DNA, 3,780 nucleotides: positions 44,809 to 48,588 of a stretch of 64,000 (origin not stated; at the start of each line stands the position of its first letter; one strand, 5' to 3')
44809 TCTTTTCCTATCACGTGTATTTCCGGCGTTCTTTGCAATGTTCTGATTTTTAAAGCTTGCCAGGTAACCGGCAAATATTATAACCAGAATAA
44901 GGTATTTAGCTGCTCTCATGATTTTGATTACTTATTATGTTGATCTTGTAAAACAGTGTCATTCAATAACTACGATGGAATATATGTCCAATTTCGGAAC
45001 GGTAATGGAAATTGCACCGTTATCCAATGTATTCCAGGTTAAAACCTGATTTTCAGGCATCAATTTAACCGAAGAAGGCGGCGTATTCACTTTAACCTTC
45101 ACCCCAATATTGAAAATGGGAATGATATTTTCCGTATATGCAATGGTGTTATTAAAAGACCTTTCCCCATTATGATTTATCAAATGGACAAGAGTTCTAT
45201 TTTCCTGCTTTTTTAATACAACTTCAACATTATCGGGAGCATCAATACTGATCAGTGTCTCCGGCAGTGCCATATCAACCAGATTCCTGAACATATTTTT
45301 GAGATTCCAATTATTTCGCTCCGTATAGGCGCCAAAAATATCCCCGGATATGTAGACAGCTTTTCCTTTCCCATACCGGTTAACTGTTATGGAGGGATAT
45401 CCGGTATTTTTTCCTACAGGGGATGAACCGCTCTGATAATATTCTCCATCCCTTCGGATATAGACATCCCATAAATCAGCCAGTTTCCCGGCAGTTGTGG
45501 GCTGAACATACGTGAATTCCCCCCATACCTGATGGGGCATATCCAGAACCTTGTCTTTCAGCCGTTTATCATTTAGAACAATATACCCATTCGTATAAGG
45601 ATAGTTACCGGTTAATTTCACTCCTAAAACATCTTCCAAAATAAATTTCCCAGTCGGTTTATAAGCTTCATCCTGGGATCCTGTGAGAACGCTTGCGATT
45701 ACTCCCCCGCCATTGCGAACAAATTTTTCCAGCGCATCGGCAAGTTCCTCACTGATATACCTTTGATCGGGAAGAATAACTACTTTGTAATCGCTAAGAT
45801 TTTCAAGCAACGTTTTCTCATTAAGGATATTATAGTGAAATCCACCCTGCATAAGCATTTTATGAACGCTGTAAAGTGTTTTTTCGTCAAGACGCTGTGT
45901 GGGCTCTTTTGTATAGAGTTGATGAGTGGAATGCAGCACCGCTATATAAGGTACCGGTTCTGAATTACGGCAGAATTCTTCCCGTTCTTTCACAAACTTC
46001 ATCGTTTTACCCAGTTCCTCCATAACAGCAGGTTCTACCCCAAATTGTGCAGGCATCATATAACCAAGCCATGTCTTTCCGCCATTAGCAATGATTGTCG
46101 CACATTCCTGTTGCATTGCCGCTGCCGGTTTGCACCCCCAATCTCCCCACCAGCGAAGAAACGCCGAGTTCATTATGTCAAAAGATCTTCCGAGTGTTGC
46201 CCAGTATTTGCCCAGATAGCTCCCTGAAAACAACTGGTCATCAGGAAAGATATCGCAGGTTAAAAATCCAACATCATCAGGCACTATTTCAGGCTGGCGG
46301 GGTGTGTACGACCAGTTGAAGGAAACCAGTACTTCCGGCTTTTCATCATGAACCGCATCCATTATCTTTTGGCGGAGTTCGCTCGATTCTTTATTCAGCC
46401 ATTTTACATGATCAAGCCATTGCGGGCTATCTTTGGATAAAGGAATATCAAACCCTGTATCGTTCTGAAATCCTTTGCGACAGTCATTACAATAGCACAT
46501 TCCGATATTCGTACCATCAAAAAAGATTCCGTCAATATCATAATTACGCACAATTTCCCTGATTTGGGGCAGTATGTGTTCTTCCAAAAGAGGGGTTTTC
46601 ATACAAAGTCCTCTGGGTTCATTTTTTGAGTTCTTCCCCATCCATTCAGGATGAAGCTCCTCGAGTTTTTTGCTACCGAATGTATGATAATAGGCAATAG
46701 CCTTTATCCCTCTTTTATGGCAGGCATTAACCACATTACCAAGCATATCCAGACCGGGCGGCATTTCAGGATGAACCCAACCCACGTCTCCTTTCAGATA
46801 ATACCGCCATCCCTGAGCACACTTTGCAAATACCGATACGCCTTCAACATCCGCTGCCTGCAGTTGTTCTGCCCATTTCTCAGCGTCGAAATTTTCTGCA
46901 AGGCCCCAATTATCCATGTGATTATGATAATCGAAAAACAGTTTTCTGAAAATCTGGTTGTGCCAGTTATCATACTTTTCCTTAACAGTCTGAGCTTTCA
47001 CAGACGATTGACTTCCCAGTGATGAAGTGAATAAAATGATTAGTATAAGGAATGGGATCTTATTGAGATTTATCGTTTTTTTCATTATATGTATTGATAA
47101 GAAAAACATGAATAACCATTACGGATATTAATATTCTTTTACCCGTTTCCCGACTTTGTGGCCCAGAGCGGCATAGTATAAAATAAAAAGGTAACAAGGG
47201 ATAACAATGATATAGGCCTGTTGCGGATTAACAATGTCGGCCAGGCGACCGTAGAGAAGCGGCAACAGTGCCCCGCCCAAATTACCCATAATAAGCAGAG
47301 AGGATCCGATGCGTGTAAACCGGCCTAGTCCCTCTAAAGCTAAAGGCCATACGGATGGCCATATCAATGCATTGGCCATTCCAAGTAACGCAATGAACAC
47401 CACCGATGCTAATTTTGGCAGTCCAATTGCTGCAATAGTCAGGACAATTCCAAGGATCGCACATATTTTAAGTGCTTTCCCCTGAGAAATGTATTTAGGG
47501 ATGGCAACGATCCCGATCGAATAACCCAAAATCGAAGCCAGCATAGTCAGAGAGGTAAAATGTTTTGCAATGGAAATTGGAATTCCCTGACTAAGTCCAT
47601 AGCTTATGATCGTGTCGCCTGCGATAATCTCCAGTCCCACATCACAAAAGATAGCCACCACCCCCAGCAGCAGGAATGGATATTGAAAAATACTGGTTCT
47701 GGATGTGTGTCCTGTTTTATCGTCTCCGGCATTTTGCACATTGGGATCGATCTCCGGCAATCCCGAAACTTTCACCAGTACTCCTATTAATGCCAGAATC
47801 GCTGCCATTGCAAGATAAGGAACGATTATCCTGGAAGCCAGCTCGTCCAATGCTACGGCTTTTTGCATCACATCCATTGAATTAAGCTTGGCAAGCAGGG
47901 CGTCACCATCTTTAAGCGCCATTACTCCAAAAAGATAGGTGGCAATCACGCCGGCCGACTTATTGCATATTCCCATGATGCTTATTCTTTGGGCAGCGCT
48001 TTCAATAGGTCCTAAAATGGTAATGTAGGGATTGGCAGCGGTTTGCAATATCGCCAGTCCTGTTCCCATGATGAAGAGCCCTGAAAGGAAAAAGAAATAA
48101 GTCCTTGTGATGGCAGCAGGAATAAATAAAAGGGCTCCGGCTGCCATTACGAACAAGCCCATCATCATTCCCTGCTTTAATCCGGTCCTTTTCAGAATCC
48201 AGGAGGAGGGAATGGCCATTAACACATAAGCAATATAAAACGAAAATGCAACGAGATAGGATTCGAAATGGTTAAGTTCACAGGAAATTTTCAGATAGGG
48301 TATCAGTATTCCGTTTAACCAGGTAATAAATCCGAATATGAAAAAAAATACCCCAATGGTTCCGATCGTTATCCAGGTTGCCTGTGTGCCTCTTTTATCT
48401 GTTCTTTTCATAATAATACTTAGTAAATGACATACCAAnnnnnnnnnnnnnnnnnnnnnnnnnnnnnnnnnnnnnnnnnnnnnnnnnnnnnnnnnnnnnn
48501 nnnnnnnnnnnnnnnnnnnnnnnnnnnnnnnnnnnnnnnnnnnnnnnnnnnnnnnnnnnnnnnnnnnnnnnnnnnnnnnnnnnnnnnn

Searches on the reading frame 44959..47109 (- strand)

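Call 12: search_protein_families(library=pfam, proteins=[window:44959-47109:-], max_evalue=0.01)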
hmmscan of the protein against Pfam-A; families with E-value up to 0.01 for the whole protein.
window:44959-47109:- (716 aa): 9 families
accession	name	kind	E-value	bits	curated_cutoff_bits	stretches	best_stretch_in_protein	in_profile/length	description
PF14871.12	GHL6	-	7.7e-19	68.7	35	1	75-198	1-131/132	Hypothetical glycosyl hydrolase 6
PF01120.23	Alpha_L_fucos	-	2.4e-17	63.9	25.2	1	42-223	64-217/345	Alpha-L-fucosidase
PF08532.16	Glyco_hydro_42M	-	5.1e-15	56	25.8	1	409-589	29-186/207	Beta-galactosidase trimerisation domain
PF02638.21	GHL10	-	1.5e-09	37.9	27.9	1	117-264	66-227/311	Glycosyl hydrolase-like 10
PF13199.12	Glyco_hydro_66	-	6.9e-06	25.4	23.7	0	121-198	162-257/546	Glycosyl hydrolase family 66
PF17385.8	LBP_M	-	2.6e-05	24.3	25.2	1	450-590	80-199/221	Lacto-N-biose phosphorylase central domain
PF22369.2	GLMA_2nd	-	0.0003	20.9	27.7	1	415-499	22-105/138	GLMA-like, second domain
PF06283.17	ThuA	-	0.00089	20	33.4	1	411-586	19-183/209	Trehalose utilisation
PF09822.16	ABC_transp_aux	-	0.0032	17.2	34.7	1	409-476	15-82/288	ABC-type uncharacterized transport system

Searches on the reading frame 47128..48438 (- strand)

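Call 12: search_protein_families(library=pfam, proteins=[window:47128-48438:-], max_evalue=0.01)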
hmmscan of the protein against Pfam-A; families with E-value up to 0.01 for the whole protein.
window:47128-48438:- (436 aa): 1 family
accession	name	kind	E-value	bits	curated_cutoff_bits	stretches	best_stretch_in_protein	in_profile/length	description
PF07690.21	MFS_1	-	1e-14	54.7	33.4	1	31-393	4-347/347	Major Facilitator Superfamily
